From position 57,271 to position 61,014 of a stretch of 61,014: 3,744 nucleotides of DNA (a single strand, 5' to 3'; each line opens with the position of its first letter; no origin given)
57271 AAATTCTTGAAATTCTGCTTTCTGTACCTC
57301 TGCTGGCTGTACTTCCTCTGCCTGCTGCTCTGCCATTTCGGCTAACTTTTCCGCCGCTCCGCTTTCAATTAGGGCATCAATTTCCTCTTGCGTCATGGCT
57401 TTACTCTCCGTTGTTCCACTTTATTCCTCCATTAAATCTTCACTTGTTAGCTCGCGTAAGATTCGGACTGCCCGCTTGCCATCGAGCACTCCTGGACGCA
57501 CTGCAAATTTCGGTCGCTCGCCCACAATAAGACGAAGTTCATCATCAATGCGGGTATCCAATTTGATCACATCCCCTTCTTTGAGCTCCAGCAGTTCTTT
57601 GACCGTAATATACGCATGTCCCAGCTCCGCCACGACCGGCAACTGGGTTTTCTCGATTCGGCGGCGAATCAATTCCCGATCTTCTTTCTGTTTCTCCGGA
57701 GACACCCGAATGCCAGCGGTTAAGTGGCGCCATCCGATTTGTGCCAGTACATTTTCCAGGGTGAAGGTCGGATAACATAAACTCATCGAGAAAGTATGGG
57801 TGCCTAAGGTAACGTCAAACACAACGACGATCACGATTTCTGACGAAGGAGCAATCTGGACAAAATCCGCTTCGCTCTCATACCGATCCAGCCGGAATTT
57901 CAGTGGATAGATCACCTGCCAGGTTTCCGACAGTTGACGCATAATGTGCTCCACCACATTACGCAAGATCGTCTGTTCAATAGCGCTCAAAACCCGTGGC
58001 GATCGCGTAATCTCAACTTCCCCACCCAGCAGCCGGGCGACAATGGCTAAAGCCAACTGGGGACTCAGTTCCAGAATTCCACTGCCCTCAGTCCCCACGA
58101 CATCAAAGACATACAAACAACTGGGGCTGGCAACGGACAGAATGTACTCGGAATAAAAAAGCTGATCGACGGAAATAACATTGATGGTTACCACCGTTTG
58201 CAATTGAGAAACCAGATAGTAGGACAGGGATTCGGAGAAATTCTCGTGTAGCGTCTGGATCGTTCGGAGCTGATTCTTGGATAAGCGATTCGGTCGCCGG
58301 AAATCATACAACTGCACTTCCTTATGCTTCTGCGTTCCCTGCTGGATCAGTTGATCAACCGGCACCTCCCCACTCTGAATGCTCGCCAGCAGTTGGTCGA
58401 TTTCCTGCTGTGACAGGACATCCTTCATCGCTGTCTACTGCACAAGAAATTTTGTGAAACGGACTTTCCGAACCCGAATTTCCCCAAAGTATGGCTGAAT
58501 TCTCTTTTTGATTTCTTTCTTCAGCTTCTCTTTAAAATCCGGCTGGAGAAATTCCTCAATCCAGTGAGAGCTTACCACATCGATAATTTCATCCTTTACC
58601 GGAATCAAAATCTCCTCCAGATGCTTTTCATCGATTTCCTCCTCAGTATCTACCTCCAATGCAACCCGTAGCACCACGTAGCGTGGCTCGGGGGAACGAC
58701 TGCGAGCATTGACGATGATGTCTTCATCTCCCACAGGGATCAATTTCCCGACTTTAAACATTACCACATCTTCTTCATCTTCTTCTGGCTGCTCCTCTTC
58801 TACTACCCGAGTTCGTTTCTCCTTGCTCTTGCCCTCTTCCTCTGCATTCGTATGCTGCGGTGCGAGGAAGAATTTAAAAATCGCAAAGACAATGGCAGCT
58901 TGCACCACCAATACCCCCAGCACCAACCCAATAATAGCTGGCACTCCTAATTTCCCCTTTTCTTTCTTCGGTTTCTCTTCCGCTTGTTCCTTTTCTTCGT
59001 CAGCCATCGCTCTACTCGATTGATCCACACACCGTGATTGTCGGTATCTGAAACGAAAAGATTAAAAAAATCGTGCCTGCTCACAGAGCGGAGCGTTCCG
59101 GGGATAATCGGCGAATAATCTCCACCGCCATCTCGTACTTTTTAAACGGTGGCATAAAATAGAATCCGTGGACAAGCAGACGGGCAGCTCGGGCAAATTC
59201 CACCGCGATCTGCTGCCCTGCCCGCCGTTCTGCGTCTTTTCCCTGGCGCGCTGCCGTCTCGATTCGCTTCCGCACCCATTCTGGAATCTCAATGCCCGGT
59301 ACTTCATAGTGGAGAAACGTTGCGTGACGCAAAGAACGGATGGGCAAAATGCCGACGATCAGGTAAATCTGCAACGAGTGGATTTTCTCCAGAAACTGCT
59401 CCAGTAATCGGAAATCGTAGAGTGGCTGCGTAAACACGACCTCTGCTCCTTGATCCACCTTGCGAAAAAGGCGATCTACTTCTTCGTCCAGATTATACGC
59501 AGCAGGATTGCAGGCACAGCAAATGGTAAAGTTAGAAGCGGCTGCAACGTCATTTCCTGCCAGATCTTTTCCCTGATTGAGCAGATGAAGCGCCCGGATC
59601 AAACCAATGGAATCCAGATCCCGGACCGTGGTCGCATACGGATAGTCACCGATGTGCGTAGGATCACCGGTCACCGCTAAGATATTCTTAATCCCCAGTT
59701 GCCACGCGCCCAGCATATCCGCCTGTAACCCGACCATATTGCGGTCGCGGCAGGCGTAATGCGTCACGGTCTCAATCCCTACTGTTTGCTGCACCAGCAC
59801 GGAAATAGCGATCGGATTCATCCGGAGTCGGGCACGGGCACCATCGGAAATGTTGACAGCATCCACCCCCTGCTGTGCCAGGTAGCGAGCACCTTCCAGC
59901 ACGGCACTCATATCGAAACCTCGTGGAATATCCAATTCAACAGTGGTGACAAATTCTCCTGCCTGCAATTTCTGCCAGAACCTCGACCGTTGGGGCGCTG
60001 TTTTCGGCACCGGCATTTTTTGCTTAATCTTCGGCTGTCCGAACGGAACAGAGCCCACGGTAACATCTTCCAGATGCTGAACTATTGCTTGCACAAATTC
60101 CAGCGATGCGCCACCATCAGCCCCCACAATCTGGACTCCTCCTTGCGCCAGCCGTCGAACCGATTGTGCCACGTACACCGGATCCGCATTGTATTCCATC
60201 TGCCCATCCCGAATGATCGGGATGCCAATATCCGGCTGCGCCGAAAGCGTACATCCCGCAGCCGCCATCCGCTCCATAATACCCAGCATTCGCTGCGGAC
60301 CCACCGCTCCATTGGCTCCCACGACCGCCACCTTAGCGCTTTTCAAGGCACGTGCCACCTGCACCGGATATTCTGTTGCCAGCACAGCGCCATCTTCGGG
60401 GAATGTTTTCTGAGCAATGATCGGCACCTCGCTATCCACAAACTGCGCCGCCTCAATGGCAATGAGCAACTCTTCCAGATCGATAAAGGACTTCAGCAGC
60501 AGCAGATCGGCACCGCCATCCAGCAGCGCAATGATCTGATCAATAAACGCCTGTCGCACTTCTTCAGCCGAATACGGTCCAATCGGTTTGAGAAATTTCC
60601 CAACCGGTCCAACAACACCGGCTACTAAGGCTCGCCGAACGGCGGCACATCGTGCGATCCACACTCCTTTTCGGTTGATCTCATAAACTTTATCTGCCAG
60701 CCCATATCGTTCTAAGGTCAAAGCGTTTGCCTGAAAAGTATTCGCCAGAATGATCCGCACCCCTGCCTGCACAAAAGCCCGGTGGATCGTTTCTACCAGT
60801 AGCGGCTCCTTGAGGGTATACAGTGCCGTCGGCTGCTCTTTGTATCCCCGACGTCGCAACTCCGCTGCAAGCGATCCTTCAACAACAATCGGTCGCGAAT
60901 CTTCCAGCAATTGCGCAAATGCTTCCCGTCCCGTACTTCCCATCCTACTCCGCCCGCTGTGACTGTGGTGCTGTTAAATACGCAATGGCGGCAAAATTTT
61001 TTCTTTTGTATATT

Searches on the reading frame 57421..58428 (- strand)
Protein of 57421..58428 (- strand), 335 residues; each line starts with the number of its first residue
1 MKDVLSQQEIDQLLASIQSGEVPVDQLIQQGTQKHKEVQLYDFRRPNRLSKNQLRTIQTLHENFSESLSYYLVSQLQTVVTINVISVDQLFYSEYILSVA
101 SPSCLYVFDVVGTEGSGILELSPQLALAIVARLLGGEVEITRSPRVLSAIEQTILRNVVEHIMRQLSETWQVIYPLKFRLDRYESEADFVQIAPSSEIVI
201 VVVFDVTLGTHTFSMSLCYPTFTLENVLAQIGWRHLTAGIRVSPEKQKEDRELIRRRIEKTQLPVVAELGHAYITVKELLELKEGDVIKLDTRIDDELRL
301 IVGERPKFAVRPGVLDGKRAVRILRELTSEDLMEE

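Call 22: search_protein_families(library=pfam, proteins=[window:57421-58428:-], max_evalue=0.0001)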
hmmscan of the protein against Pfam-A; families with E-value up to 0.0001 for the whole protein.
window:57421-58428:- (335 aa): 2 families
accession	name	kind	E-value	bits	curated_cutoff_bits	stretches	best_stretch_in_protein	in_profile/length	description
PF02154.20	FliM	-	6.3e-48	163.7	27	1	41-229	1-190/192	Flagellar motor switch protein FliM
PF01052.25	FliMN_C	-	1.9e-22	79.4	23.8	1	257-325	2-70/73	Type III flagellar switch regulator (C-ring) FliN C-term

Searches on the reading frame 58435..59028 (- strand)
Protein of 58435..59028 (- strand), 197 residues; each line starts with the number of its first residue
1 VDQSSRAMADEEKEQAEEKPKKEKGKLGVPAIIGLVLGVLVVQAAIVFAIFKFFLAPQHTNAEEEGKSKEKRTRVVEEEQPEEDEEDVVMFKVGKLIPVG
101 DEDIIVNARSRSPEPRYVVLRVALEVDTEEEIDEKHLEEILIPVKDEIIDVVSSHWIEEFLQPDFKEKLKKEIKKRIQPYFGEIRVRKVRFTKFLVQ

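Call 22: search_protein_families(library=pfam, proteins=[window:58435-59028:-], max_evalue=0.0001)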
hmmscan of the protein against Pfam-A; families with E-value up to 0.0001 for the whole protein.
window:58435-59028:- (197 aa): 1 family
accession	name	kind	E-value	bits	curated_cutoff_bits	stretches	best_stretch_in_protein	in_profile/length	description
PF03748.19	FliL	-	3.4e-16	60.1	24.6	1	102-197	6-103/103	Flagellar basal body-associated protein FliL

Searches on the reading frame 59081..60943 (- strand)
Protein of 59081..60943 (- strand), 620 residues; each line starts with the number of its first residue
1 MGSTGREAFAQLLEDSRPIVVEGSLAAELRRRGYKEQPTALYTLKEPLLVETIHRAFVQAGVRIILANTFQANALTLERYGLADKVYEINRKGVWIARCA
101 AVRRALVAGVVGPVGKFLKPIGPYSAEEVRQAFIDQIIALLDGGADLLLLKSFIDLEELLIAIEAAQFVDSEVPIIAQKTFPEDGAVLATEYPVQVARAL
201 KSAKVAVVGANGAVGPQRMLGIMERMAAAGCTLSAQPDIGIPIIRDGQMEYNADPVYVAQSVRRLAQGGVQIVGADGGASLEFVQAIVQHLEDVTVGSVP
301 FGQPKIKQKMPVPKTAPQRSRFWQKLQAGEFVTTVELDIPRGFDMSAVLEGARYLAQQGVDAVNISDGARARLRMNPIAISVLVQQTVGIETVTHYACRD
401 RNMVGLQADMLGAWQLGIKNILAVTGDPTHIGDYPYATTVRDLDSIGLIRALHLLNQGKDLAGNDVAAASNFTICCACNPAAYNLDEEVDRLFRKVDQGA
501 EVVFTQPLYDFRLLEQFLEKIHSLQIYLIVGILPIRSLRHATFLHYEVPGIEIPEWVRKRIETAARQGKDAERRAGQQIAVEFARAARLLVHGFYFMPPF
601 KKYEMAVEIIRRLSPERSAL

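Call 22: search_protein_families(library=pfam, proteins=[window:59081-60943:-], max_evalue=0.0001)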
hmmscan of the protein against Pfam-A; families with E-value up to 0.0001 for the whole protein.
window:59081-60943:- (620 aa): 2 families
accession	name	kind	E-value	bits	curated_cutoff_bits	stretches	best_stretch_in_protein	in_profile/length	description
PF02574.22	S-methyl_trans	-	6.2e-44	151.4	22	1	20-289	2-281/283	Homocysteine S-methyltransferase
PF02219.23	MTHFR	-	6.7e-33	114.7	24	1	323-612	3-285/287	Methylenetetrahydrofolate reductase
